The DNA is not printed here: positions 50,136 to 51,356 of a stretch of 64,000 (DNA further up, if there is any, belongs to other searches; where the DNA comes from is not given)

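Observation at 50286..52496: Relaxase C-terminal module duplicated on a nuclease-less 736-aa protein placed directly before virD4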

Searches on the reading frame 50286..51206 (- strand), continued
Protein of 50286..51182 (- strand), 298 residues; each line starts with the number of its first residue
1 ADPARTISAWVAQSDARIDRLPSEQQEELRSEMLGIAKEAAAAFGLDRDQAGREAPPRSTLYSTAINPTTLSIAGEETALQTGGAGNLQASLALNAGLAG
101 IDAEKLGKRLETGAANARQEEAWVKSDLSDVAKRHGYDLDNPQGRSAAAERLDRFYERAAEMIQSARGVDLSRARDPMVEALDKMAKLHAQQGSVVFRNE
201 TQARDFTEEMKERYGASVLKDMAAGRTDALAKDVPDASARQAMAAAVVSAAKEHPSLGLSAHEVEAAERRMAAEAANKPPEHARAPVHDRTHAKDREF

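Call 54: find_encoding_contigs(protein=P0262, flank=5000, max_places=2)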
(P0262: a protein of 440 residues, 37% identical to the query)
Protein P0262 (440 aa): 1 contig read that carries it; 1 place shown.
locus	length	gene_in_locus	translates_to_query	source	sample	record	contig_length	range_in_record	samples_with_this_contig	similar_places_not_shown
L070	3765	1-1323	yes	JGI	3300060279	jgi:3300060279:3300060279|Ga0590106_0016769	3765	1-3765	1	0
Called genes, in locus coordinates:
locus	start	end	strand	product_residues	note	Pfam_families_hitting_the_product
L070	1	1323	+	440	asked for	?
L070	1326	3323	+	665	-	PF02534:T4SS-DNA_transf, PF10412:TrwB_AAD_bind, PF12696:TraG-D_C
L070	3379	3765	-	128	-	?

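Call 58: find_encoding_contigs(protein=P0161, flank=3000, max_places=2)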
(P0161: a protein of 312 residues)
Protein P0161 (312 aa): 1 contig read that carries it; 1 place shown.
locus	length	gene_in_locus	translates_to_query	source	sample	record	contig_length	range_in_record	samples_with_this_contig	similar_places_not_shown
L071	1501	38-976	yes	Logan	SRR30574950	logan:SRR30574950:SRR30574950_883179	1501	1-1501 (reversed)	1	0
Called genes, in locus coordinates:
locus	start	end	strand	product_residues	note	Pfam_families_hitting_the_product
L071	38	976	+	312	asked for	-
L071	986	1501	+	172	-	?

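Call 59: find_encoding_contigs(protein=P0253, flank=6000, max_places=2)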
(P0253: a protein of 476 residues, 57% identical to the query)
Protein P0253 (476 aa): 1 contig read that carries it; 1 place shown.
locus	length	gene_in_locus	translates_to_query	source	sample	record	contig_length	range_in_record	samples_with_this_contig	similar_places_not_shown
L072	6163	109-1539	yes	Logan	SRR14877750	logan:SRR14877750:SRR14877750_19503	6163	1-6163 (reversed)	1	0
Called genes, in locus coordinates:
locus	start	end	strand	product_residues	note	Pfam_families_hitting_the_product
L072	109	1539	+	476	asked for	PF03432:Relaxase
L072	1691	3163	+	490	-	PF21810:DUF6880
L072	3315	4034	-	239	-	PF00106:adh_short, PF08659:KR, PF13561:adh_short_C2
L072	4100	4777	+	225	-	PF00440:TetR_N, PF17918:TetR_C_15 (weak)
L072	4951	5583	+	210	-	PF00589:Phage_integrase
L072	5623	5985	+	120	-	-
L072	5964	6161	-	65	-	?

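Call 60: find_encoding_contigs(protein=P0251, flank=3000, max_places=2)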
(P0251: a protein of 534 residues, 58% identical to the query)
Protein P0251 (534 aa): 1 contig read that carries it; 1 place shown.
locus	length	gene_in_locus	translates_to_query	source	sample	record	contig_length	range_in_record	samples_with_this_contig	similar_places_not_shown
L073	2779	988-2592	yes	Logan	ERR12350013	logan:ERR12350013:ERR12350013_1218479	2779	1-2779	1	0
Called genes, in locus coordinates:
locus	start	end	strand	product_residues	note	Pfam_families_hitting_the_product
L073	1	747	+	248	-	?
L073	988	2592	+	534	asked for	-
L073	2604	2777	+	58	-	?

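Call 65: search_dna_similar(query=window:50286-51182:-, collection=plasmids, mode=protein, max_evalue=0.001, max_rows=60)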
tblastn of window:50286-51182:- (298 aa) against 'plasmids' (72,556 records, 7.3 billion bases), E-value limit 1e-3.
Records with a match: 24; places in all: 27; records where one place covers at least 80% of the query: 18.
Best place of each record, by identity: 60-80% 2; <60% 22.
By first word of the organism name: Paracoccus 15; Gemmobacter 4; Rhodobacter 1; Roseovarius 1; Roseinatronobacter 1; Sagittula 1; Mameliella 1.
By predicted mobility (MOB-suite, as given by PLSDB): mobilizable 11; non-mobilizable 9; conjugative 4.
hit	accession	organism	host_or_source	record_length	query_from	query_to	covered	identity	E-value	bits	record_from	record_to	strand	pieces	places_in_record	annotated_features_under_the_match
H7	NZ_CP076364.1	Gemmobacter fulvus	cell culture,Anabaena culture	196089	1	298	100%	72.5%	4e-117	377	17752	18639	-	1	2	hypothetical protein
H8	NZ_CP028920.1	Gemmobacter aquarius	Whole organism,fresh water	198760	1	298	100%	71.8%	9e-112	362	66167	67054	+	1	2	hypothetical protein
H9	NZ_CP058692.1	Paracoccus pantotrophus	pure culture,sewage sludge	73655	2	260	87%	37.8%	1e-35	142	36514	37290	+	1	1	relaxase/mobilization nuclease domain-containing protein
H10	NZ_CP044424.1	Paracoccus pantotrophus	cell culture,denitrifying, ...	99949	1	260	87%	37.3%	3e-35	141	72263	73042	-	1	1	relaxase/mobilization nuclease domain-containing protein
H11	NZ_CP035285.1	Paracoccus versutus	whole organism,soil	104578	1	260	87%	37.3%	3e-35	141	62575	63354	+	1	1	relaxase/mobilization nuclease domain-containing protein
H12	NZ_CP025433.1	Paracoccus zhejiangensis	single cell,sludge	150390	2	260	87%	37.5%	4e-38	150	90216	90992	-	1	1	relaxase/mobilization nuclease domain-containing protein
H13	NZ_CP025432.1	Paracoccus zhejiangensis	single cell,sludge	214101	2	260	87%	37.1%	3e-36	144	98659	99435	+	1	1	relaxase/mobilization nuclease domain-containing protein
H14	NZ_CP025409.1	Paracoccus tegillarcae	Tegillarca granosa,single cell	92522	2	260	87%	36.3%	4e-36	144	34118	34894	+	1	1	relaxase/mobilization nuclease domain-containing protein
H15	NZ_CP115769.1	Paracoccus sediminicola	cell culture,sediment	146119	2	260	87%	35.9%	1e-35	142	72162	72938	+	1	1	relaxase/mobilization nuclease domain-containing protein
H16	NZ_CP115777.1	Paracoccus albus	cell culture,sediment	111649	2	260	87%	34.7%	5e-35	141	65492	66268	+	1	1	relaxase/mobilization nuclease domain-containing protein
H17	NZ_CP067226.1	Paracoccus sp. MC1862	pure cultures of bacteria,river bed soil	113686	2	260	87%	34.7%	3e-32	132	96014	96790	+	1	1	relaxase/mobilization nuclease domain-containing protein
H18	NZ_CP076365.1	Gemmobacter fulvus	cell culture,Anabaena culture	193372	1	260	87%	34.2%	2e-34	139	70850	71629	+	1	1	relaxase/mobilization nuclease domain-containing protein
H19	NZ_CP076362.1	Gemmobacter fulvus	cell culture,Anabaena culture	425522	1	260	87%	34.2%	3e-34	138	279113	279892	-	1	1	relaxase/mobilization nuclease domain-containing protein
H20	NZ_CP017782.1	Rhodobacter xanthinilyticus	bacterial culture,sea water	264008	3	260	61%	48.4%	1e-21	153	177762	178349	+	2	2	hypothetical protein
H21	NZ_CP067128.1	Paracoccus alcaliphilus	whole organism,soil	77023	1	260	87%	33.7%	2e-21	101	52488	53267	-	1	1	relaxase/mobilization nuclease domain-containing protein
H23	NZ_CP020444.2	Paracoccus yeei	Homo sapiens,Urine suprapubic aspirate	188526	10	260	84%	32.7%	2e-23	107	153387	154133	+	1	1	relaxase/mobilization nuclease domain-containing protein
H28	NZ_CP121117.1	Roseinatronobacter sp. S2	cell culture,Alkaline Spring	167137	99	180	28%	35.4%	8e-4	49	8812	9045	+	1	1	LPD7 domain-containing protein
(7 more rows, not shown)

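Call 66: get_annotated_region(hit=H28, flank=8000)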
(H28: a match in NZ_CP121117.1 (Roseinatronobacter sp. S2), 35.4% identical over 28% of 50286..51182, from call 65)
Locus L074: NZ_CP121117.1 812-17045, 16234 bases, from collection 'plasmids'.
description: Roseinatronobacter sp. S2 plasmid unnamed4, complete sequence
organism: Roseinatronobacter sp. S2 (NCBI taxid 3035471)
taxonomy: Bacteria; Pseudomonadota; Alphaproteobacteria; Rhodobacterales; Paracoccaceae; Roseinatronobacter; Roseinatronobacter sp. S2
host: -; source: cell culture,Alkaline Spring; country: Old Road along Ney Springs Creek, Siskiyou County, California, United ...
typing (MOB-suite, as given by PLSDB): non-mobilizable; replicon rep_cluster_613
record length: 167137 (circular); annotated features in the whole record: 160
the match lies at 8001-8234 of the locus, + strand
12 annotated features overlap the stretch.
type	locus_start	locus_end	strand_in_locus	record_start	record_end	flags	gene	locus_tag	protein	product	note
CDS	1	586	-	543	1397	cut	-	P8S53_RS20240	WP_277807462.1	universal stress protein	-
CDS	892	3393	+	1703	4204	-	-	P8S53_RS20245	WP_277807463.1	cation:proton antiporter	-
CDS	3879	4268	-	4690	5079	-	-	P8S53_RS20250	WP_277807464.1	hypothetical protein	-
CDS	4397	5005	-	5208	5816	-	-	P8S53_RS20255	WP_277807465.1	hypothetical protein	-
CDS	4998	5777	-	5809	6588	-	-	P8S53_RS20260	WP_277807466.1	AAA family ATPase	-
CDS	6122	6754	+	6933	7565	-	mobC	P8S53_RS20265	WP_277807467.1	plasmid mobilization relaxosome protein MobC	-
CDS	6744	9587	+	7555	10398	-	-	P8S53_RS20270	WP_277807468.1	LPD7 domain-containing protein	-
CDS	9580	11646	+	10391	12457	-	-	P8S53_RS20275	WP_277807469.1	type IV secretory system conjugative DNA transfer family protein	-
CDS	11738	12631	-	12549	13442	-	-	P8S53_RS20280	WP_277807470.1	DUF1186 domain-containing protein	-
CDS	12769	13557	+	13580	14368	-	-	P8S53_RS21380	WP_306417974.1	type IIL restriction-modification enzyme MmeI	-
CDS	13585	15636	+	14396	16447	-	-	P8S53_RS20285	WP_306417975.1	class I SAM-dependent DNA methyltransferase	-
CDS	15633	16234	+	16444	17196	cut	-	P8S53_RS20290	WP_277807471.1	hypothetical protein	-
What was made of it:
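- A full relaxase lies directly upstream of virD4, overlapping it, in Roseinatronobacter (call 66).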

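Call 67: get_annotated_region(hit=H23, flank=12000)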
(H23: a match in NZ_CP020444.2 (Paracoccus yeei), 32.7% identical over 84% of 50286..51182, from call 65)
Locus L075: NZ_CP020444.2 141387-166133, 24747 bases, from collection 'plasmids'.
description: Paracoccus yeei strain FDAARGOS_252 plasmid unnamed4, complete sequence
organism: Paracoccus yeei (NCBI taxid 147645)
taxonomy: Bacteria; Pseudomonadota; Alphaproteobacteria; Rhodobacterales; Paracoccaceae; Paracoccus; Paracoccus yeei
host: -; source: Homo sapiens,Urine suprapubic aspirate; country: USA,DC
typing (MOB-suite, as given by PLSDB): mobilizable; replicon rep_cluster_231; relaxase MOBP
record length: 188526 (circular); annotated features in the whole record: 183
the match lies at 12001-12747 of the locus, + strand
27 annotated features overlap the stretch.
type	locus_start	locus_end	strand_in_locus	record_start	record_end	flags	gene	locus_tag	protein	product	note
CDS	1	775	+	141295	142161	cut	-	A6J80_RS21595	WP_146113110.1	transporter substrate-binding domain-containing protein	-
CDS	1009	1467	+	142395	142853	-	-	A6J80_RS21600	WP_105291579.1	transposase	GO:0006313 - DNA transposition [Evidence IEA]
CDS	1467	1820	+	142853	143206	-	tnpB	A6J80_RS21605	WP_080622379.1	IS66 family insertion sequence element accessory protein TnpB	-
CDS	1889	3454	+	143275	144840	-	-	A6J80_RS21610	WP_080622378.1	IS66 family transposase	-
CDS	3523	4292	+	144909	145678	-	-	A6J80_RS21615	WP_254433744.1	IS5 family transposase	-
CDS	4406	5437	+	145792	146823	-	-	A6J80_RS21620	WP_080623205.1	IS110 family transposase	-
CDS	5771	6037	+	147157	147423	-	-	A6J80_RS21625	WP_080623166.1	hypothetical protein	-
CDS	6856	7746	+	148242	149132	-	-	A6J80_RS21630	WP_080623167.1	zincin-like metallopeptidase domain-containing protein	-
CDS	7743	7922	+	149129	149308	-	-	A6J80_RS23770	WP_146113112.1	hypothetical protein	-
CDS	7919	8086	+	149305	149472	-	-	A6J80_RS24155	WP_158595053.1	hypothetical protein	-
CDS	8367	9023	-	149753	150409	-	-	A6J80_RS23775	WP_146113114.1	hypothetical protein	-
CDS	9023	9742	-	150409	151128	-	-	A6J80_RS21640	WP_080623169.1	division plane positioning ATPase MipZ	-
CDS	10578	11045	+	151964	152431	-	mobC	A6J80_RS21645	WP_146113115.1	plasmid mobilization relaxosome protein MobC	-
CDS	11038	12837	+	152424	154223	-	-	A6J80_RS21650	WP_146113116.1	relaxase/mobilization nuclease domain-containing protein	-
CDS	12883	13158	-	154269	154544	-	-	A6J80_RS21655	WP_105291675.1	type II toxin-antitoxin system RelE/ParE family toxin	GO:0030541 - plasmid partitioning [Evidence IEA]; GO:0051290 - protein heterotetramerization [Evidence IEA]; GO:0009432 ...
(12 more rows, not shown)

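Call 68: search_protein_families(library=pfam, proteins=[L074:6744-9587:+, window:50286-51182:-, P0254, P0252], max_evalue=10)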
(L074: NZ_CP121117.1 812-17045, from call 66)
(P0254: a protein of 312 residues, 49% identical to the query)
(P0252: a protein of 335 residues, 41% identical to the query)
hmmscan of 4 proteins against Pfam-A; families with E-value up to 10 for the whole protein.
L074:6744-9587:+ (947 aa): 3 families
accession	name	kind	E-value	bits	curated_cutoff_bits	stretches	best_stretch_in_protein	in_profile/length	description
PF18821.6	LPD7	-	1.4e-19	70.2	27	1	593-683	8-90/92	Large polyvalent protein-associated domain 7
PF03432.20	Relaxase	-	3.4e-16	60.1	24.6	1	124-213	42-131/132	MobA/VirD2-like, nuclease domain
PF05506.17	PLipase_C_C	-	0.14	13.5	24.4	1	623-656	44-77/80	Bacterial phospholipase C, C-terminal domain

window:50286-51182:- (298 aa): 4 families
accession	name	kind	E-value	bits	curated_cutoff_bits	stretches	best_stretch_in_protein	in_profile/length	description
PF10410.14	DnaB_bind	-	0.041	14.6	20.6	1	134-152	9-27/56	DnaB-helicase binding domain of primase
PF13204.13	Apiosidase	-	0.052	13.6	26.5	1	115-255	63-180/320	Apiosidase-like, catalytic domain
PF01979.26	Amidohydro_1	-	0.097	12.3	25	1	174-265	63-157/345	Amidohydrolase family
PF07739.18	TipAS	-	7.5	7.5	23.8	1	11-50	15-54/117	TipAS antibiotic-recognition domain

P0254 (312 aa): 2 families
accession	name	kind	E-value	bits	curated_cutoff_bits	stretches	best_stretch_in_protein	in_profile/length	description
PF25623.1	T4_CASP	-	0.26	11.2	27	1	258-302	15-59/247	T4-phage like capsid assembly scaffolding protein family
PF05589.17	DUF768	-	2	9.1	27.8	0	90-133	14-59/67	Protein of unknown function (DUF768)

P0252 (335 aa): 0 families

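Call 75: get_annotated_region(hit=H20, flank=9000)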
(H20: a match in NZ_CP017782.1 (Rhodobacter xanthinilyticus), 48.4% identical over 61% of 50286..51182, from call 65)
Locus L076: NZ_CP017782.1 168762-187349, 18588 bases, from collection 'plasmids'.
description: Rhodobacter xanthinilyticus strain LPB0142 plasmid pEJ01, complete sequence
organism: Rhodobacter xanthinilyticus (NCBI taxid 1850250)
taxonomy: Bacteria; Pseudomonadota; Alphaproteobacteria; Rhodobacterales; Paracoccaceae; Rhodobacter; Rhodobacter xanthinilyticus
host: -; source: bacterial culture,sea water; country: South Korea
typing (MOB-suite, as given by PLSDB): conjugative; replicon rep_cluster_548,rep_cluster_579; relaxase MOBP; mating-pair formation MPF_T
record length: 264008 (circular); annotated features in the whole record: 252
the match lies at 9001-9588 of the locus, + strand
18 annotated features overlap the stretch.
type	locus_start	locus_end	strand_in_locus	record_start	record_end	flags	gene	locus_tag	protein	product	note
CDS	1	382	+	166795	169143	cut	-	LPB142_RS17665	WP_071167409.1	type IV secretion system DNA-binding domain-containing protein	-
CDS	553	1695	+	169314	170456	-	-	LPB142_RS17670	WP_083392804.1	lytic transglycosylase domain-containing protein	-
CDS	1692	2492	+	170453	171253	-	-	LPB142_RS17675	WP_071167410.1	type IV secretion system protein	-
CDS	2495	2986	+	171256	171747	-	-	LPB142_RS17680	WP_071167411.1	hypothetical protein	-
CDS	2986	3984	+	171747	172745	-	-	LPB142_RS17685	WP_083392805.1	type IV secretion system protein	-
CDS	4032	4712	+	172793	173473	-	-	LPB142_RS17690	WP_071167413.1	type IV secretion system protein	-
CDS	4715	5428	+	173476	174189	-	-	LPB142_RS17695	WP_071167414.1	TrbG/VirB9 family P-type conjugative transfer protein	-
CDS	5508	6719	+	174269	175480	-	-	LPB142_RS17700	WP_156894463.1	TrbI/VirB10 family protein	-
CDS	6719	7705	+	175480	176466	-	virB11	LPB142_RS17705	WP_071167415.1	P-type DNA transfer ATPase VirB11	GO:0044097 - secretion by the type IV secretion system [Evidence IEA]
CDS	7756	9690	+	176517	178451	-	-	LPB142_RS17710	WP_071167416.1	hypothetical protein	-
CDS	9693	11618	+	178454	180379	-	-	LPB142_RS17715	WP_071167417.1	type IV secretory system conjugative DNA transfer family protein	-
CDS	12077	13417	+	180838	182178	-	-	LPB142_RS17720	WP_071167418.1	hypothetical protein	-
CDS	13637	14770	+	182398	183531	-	-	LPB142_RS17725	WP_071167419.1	Fic family protein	-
CDS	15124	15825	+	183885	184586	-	-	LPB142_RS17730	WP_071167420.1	hypothetical protein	-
CDS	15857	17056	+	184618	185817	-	-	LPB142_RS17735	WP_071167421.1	XRE family transcriptional regulator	-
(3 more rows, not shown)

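Call 76: get_annotated_region(hit=H9, flank=9000)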
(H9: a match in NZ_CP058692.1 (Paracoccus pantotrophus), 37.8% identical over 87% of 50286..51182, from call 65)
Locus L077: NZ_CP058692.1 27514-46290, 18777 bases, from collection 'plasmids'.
description: Paracoccus pantotrophus strain ACCC10489 plasmid unnamed2, complete sequence
organism: Paracoccus pantotrophus (NCBI taxid 82367)
taxonomy: Bacteria; Pseudomonadota; Alphaproteobacteria; Rhodobacterales; Paracoccaceae; Paracoccus; Paracoccus pantotrophus
host: -; source: pure culture,sewage sludge; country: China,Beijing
typing (MOB-suite, as given by PLSDB): mobilizable; replicon rep_cluster_579; relaxase MOBP
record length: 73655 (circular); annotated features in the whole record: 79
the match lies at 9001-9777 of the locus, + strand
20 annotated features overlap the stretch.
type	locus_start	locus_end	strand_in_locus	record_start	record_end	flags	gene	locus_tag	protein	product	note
CDS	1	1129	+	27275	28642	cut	-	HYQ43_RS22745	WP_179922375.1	glutamine synthetase family protein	GO:0006542 - glutamine biosynthetic process [Evidence IEA]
CDS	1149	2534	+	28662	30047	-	-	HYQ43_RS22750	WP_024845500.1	aldehyde dehydrogenase family protein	-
CDS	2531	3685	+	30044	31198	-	-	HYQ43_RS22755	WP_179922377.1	iron-containing alcohol dehydrogenase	-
CDS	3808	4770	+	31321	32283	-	bhcB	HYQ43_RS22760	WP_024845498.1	beta-hydroxyaspartate dehydratase BhcB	GO:0046296 - glycolate catabolic process [Evidence IEA]; GO:0009436 - glyoxylate catabolic process [Evidence IEA]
CDS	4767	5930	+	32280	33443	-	bhcC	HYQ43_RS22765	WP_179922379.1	3-hydroxy-D-aspartate aldolase BhcC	GO:0046296 - glycolate catabolic process [Evidence IEA]; GO:0009436 - glyoxylate catabolic process [Evidence IEA]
CDS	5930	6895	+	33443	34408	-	bhcD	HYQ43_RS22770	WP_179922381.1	iminosuccinate reductase BhcD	GO:0046296 - glycolate catabolic process [Evidence IEA]; GO:0009436 - glyoxylate catabolic process [Evidence IEA]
CDS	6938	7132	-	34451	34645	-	-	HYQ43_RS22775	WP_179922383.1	hypothetical protein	-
CDS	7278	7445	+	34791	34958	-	-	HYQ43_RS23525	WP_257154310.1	recombinase family protein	GO:0006310 - DNA recombination [Evidence IEA]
CDS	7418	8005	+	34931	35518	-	-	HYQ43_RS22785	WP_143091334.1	ribbon-helix-helix protein, CopG family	GO:0006355 - regulation of DNA-templated transcription [Evidence IEA]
CDS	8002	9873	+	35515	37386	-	-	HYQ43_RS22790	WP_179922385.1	relaxase/mobilization nuclease domain-containing protein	-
CDS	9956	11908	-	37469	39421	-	-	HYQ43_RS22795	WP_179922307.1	type IV secretory system conjugative DNA transfer family protein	-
CDS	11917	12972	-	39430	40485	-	-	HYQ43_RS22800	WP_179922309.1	hypothetical protein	-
CDS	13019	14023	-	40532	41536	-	-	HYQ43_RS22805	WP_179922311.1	ATPase, T2SS/T4P/T4SS family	-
CDS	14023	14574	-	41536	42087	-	-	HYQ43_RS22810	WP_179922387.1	TrbI/VirB10 family protein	-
CDS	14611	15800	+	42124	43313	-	-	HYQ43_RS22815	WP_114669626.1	IS3 family transposase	-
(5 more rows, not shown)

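Call 80: search_protein_families(library=ncbifam, proteins=[P0254, L077:11917-12972:-], max_evalue=0.01)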
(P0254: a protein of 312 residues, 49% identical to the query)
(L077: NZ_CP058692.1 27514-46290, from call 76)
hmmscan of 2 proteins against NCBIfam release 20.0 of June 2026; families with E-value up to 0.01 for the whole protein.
P0254 (312 aa): 0 families

L077:11917-12972:- (351 aa): 0 families
